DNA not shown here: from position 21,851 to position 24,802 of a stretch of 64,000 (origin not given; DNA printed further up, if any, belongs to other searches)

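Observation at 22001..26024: A processive GT2 synthase followed by a GT-C::GH8 fusion gene: candidate two-gene cellulose-synthase-like exopolysaccharide machine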

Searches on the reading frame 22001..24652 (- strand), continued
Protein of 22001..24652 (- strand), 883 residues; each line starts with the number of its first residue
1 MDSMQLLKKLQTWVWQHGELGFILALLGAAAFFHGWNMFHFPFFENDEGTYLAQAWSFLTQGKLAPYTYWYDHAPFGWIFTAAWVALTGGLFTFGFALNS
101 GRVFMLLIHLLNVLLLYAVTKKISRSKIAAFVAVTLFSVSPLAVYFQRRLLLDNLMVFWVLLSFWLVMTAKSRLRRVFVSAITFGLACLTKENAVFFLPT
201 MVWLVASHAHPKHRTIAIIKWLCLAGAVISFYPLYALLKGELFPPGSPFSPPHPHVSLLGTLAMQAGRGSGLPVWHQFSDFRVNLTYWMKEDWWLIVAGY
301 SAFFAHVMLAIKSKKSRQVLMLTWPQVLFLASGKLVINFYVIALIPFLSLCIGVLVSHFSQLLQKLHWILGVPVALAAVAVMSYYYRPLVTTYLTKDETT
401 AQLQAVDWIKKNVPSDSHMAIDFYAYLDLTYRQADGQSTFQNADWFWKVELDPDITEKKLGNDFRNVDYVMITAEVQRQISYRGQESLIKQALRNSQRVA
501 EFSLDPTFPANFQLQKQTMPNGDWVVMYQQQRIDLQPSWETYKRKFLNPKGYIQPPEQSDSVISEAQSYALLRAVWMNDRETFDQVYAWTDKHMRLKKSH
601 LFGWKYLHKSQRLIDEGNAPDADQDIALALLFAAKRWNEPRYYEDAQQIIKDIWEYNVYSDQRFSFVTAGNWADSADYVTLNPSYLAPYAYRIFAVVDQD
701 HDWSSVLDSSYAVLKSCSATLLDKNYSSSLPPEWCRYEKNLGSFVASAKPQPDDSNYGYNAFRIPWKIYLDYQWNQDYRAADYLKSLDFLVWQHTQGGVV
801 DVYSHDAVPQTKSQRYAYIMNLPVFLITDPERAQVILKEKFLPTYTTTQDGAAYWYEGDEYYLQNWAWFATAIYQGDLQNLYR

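Call 46: fold_search(model_id=the predicted structure, library=pdb)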
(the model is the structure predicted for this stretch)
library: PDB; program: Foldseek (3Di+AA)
matches with E <= 10: 593; with E <= 0.001: 156
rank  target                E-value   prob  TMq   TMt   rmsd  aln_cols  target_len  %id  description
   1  9b87_A                1.6e-15  1.00  0.34  0.84   2.9       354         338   21  Tetrameric cryo-EM structure of E. coli BcsZ (released 2025-02-19)
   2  3qxf_A                1.7e-15  1.00  0.33  0.84   2.9       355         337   21  Structure of the bacterial cellulose synthase subunit Z (released 2011-03-30)
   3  6vc5                  3.0e-15  1.00  0.32  0.83   3.8       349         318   21  1.6 Angstrom Resolution Crystal Structure of endoglucanase from Komagataeibacter sucrofermentans (released 2020-12-23)
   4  7f82_A                3.2e-15  1.00  0.32  0.81   3.2       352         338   24  Structure of the bacterial cellulose synthase subunit Z in complex with cellooligosaccharides from Enterobacter sp. CJ (released 2022-02-09)
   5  5gy3                  3.2e-15  1.00  0.31  0.84   3.7       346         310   23  The crystal structure of endoglucanase Cel10, a family 8 glycosyl hydrolase from Klebsiella pneumoniae (released 2016-12-21)
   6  1is9                  4.1e-15  1.00  0.33  0.77   4.0       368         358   23  Endoglucanase A from Clostridium thermocellum at atomic resolution (released 2002-09-04)
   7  7f81_A                4.9e-15  1.00  0.33  0.84   3.1       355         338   22  Structure of the bacterial cellulose synthase subunit Z from Enterobacter sp. CJF-002 (released 2022-02-09)
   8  3qxq_A                5.5e-15  1.00  0.34  0.85   2.7       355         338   21  Structure of the bacterial cellulose synthase subunit Z in complex with cellopentaose (released 2011-03-30)
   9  4q2b_C                5.8e-15  1.00  0.34  0.82   3.4       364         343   21  The crystal structure of an endo-1,4-D-glucanase from Pseudomonas putida KT2440 (released 2014-06-25)
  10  1wzz                  6.0e-15  1.00  0.32  0.83   3.7       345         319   19  Structure of endo-beta-1,4-glucanase CMCax from Acetobacter xylinum (released 2006-03-14)
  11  1cem                  6.9e-15  1.00  0.32  0.75   4.3       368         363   22  ENDOGLUCANASE A (CELA) CATALYTIC CORE, RESIDUES 33-395 (released 1997-01-11)
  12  4q2b_A                9.3e-15  1.00  0.32  0.80   3.0       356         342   22  The crystal structure of an endo-1,4-D-glucanase from Pseudomonas putida KT2440 (released 2014-06-25)
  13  1kwf_A                1.2e-14  1.00  0.32  0.75   4.3       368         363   22  Atomic Resolution Structure of an Inverting Glycosidase in Complex with Substrate (released 2002-03-13)
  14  4q2b_B                1.5e-14  1.00  0.33  0.81   3.2       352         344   22  The crystal structure of an endo-1,4-D-glucanase from Pseudomonas putida KT2440 (released 2014-06-25)
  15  5czl                  5.0e-14  1.00  0.32  0.84   3.9       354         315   23  Crystal structure of a novel GH8 endo-beta-1,4-glucanase from an Achatina fulica gut metagenomic library (released 2016-08-03)
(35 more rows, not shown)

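Call 60: list_cluster_members(proteins=[P0002, P0004, P0007, P0012, P0122, P0126])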
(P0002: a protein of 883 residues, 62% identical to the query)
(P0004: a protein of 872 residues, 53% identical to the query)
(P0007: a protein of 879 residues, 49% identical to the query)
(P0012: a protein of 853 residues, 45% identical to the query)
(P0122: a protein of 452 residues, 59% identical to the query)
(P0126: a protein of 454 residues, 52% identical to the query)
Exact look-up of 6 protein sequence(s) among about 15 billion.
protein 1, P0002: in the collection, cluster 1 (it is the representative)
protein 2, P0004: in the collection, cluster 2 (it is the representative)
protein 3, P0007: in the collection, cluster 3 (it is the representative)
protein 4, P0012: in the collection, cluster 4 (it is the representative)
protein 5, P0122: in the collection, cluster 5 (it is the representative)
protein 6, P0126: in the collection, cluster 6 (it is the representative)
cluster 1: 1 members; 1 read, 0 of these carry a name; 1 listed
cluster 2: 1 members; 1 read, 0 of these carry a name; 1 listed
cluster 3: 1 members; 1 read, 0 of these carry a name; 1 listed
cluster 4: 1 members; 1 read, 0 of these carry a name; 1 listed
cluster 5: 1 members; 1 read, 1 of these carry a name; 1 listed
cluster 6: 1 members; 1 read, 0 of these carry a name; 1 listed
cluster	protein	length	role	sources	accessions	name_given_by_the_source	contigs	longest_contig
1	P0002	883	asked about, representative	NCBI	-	-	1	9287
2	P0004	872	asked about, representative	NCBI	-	-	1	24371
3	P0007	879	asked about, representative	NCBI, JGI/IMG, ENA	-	-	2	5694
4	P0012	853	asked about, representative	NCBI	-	-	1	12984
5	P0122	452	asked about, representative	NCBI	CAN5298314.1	hypothetical protein BH10PAT2_BH10PAT2_2480 [soil metagenome]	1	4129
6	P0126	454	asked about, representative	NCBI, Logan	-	-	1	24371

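Call 78: search_protein_representatives(protein=window:22001-24652:-)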
Query: 883 residues. Proteins with E-value up to 0.001 (for the whole library): 4806; up to 1e-10: 2585; up to 1e-30: 716. The best 150 are listed.
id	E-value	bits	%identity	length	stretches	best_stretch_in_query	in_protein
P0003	0.0e+00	1044.1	53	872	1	25-879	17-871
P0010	6.9e-268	908.0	50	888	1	15-882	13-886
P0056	3.8e-207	707.0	43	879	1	19-882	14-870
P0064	2.4e-204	697.7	41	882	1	11-881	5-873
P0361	7.2e-201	686.2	41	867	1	7-882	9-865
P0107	3.9e-199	680.5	43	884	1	19-883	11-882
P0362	3.1e-197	674.2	41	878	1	12-880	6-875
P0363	2.5e-196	671.1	41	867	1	23-882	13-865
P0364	4.7e-187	640.5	40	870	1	21-881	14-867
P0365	5.0e-180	617.2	40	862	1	12-879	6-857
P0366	1.5e-176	605.7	38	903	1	23-882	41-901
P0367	2.7e-174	598.3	40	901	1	26-875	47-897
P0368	1.1e-173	596.3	38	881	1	15-882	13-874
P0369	2.6e-173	595.0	39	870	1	19-882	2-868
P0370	2.8e-172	591.6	40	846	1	24-877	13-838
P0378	5.9e-154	530.9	37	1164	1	22-882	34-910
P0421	1.0e-122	427.6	37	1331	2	11-477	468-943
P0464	3.2e-98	346.5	40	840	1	10-504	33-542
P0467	3.6e-97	343.0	39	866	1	33-504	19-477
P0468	1.4e-95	337.8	42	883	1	22-478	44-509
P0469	2.0e-95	337.3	37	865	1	13-528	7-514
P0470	2.5e-94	333.6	35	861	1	32-541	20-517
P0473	1.3e-93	331.3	37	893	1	31-528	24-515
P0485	1.1e-89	318.2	38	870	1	26-529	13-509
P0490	8.2e-89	315.4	35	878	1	27-551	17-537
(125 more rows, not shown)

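Call 79: search_protein_families(library=pfam, proteins=[P0467, P0468, P0469, P0470, P0473, P0485, P0490, P0464, P0421, P0378], max_evalue=0.0001)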
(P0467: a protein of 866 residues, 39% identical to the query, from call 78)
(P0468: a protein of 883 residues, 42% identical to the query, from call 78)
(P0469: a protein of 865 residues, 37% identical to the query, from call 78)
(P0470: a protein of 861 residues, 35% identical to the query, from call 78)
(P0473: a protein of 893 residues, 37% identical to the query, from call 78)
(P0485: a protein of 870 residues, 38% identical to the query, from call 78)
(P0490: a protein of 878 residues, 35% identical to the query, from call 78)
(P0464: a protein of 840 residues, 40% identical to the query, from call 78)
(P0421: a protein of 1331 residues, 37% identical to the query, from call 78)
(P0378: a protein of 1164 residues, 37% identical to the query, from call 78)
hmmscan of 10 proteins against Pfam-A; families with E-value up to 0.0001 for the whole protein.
P0467 (866 aa): 3 families
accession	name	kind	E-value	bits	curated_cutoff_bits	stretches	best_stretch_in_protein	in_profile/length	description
PF00933.27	Glyco_hydro_3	-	6.3e-55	187.3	27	1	526-865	2-315/316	Glycosyl hydrolase family 3 N terminal domain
PF13231.12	PMT_2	-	6e-16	59.5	26.1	1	58-219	1-156/160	Dolichyl-phosphate-mannose-protein mannosyltransferase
PF02366.24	PMT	-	1e-08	35.5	22.7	1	18-217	16-228/245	Dolichyl-phosphate-mannose-protein mannosyltransferase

P0468 (883 aa): 2 families
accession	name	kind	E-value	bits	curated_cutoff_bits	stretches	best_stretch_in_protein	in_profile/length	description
PF13231.12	PMT_2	-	2.3e-10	41.4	26.1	1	93-247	1-154/160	Dolichyl-phosphate-mannose-protein mannosyltransferase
PF02366.24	PMT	-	1.6e-05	25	22.7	1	93-241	44-212/245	Dolichyl-phosphate-mannose-protein mannosyltransferase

P0469 (865 aa): 3 families
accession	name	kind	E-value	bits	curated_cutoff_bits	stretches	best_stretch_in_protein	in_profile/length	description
PF13231.12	PMT_2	-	8.5e-11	42.8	26.1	1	87-226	17-156/160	Dolichyl-phosphate-mannose-protein mannosyltransferase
PF05014.21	Nuc_deoxyrib_tr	-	1.1e-08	35.6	28.8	0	779-829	50-102/117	Nucleoside 2-deoxyribosyltransferase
PF02366.24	PMT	-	1.3e-05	25.4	22.7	1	18-211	2-211/245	Dolichyl-phosphate-mannose-protein mannosyltransferase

P0470 (861 aa): 3 families
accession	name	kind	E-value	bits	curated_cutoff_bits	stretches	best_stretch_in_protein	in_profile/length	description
PF00933.27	Glyco_hydro_3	-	3.6e-52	178.2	27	1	538-855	2-313/316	Glycosyl hydrolase family 3 N terminal domain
PF02366.24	PMT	-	4.1e-09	36.8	22.7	1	70-215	66-223/245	Dolichyl-phosphate-mannose-protein mannosyltransferase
PF13231.12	PMT_2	-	8.8e-09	36.2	26.1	1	82-221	17-156/160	Dolichyl-phosphate-mannose-protein mannosyltransferase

P0473 (893 aa): 3 families
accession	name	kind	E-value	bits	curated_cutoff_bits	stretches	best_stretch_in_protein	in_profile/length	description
PF00933.27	Glyco_hydro_3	-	2.8e-67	227.8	27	1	553-874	2-316/316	Glycosyl hydrolase family 3 N terminal domain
PF13231.12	PMT_2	-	4.3e-10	40.5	26.1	1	65-226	1-156/160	Dolichyl-phosphate-mannose-protein mannosyltransferase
PF02366.24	PMT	-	8.4e-09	35.8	22.7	1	79-231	68-234/245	Dolichyl-phosphate-mannose-protein mannosyltransferase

P0485 (870 aa): 2 families
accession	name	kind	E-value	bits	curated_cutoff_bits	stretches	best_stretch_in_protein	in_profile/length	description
PF00933.27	Glyco_hydro_3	-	1.9e-55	189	27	1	545-863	2-315/316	Glycosyl hydrolase family 3 N terminal domain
PF02366.24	PMT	-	1.8e-06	28.1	22.7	1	84-223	81-232/245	Dolichyl-phosphate-mannose-protein mannosyltransferase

P0490 (878 aa): 2 families
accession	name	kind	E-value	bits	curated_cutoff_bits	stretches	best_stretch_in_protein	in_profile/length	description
PF00933.27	Glyco_hydro_3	-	2.3e-51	175.6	27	1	552-870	1-316/316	Glycosyl hydrolase family 3 N terminal domain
PF13231.12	PMT_2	-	1.8e-08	35.2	26.1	1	84-220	17-153/160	Dolichyl-phosphate-mannose-protein mannosyltransferase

P0464 (840 aa): 1 family
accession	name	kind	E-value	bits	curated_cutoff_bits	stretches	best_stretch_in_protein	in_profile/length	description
PF18986.5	DUF5719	-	2e-07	30.9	26.2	1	569-635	47-116/319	Family of unknown function (DUF5719)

P0421 (1331 aa): 5 families
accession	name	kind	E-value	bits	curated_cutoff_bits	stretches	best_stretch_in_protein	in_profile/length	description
PF01270.23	Glyco_hydro_8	-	4.5e-29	102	24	1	1011-1228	52-259/341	Glycosyl hydrolases family 8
PF13641.12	Glyco_tranf_2_3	-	2.9e-17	63.9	27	1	62-292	2-225/230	Glycosyltransferase like family 2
PF13231.12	PMT_2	-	5e-11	43.5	26.1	1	538-688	5-160/160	Dolichyl-phosphate-mannose-protein mannosyltransferase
PF13632.12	Glyco_trans_2_3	-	2.1e-10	41.2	27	1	157-346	6-189/198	Glycosyl transferase family group 2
PF02366.24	PMT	-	6e-08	33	22.7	1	559-671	86-206/245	Dolichyl-phosphate-mannose-protein mannosyltransferase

P0378 (1164 aa): 3 families
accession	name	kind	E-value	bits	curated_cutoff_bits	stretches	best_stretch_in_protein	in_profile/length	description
PF01270.23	Glyco_hydro_8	-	3.2e-41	141.9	24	1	561-804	27-258/341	Glycosyl hydrolases family 8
PF01476.26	LysM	-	5.6e-09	36.2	20.9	1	1115-1158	1-43/43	LysM domain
PF02366.24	PMT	-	9.7e-05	22.5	22.7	0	97-218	68-198/245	Dolichyl-phosphate-mannose-protein mannosyltransferase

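Call 80: find_encoding_contigs(protein=P0421, flank=5000, max_places=3)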
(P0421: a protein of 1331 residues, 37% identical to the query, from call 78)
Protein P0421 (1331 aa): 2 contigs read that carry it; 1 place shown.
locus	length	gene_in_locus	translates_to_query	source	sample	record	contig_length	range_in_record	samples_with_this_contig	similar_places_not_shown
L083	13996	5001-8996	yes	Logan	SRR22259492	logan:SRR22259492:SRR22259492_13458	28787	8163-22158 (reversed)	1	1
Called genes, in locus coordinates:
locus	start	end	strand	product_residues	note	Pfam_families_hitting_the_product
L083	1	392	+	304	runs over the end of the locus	PF00528:BPD_transp_1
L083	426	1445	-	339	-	PF06089:Asparaginase_II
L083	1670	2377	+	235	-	PF14041:Lipoprotein_21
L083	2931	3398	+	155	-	PF13240:Zn_Ribbon_1 (weak)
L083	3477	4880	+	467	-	PF02515:CoA_transf_3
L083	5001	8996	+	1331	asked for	PF13641:Glyco_tranf_2_3, PF13632:Glyco_trans_2_3, PF13231:PMT_2, PF02366:PMT, PF01270:Glyco_hydro_8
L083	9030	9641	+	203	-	PF07638:Sigma70_ECF, PF04542:Sigma70_r2, PF08281:Sigma70_r4_2, PF04545:Sigma70_r4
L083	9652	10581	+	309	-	PF10099:RskA_C (weak)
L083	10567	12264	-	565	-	PF00069:Pkinase, PF07714:PK_Tyr_Ser-Thr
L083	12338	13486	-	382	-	PF01435:Peptidase_M48, PF16697:Yop-YscD_cpl, PF00498:FHA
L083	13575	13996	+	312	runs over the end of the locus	-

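Call 81: find_encoding_contigs(protein=P0473, flank=6000, max_places=3)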
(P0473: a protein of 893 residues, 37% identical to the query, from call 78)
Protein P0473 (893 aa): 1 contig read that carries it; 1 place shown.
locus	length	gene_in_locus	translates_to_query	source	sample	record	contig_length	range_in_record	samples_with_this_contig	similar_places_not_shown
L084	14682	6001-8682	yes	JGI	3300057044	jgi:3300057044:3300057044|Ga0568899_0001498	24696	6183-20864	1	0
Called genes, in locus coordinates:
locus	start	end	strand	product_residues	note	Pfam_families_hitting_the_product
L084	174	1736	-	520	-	PF00150:Cellulase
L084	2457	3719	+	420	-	-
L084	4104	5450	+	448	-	PF13506:Glyco_transf_21, PF00535:Glycos_transf_2, PF13641:Glyco_tranf_2_3, PF13632:Glyco_trans_2_3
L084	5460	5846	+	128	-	PF05635:23S_rRNA_IVP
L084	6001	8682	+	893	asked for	PF02366:PMT, PF13231:PMT_2, PF00933:Glyco_hydro_3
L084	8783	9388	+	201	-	PF01966:HD (weak)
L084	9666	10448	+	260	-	PF02096:60KD_IMP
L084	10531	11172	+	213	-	PF01145:Band_7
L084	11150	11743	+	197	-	PF00440:TetR_N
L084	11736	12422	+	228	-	-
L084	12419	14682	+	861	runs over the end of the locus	PF00158:Sigma54_activat (faint), PF01078:Mg_chelatase (faint), PF00004:AAA, PF17871:AAA_lid_9, PF07724:AAA_2, PF07728:AAA_5, PF13401:AAA_22 (weak), PF10431:ClpB_D2-small, +6 more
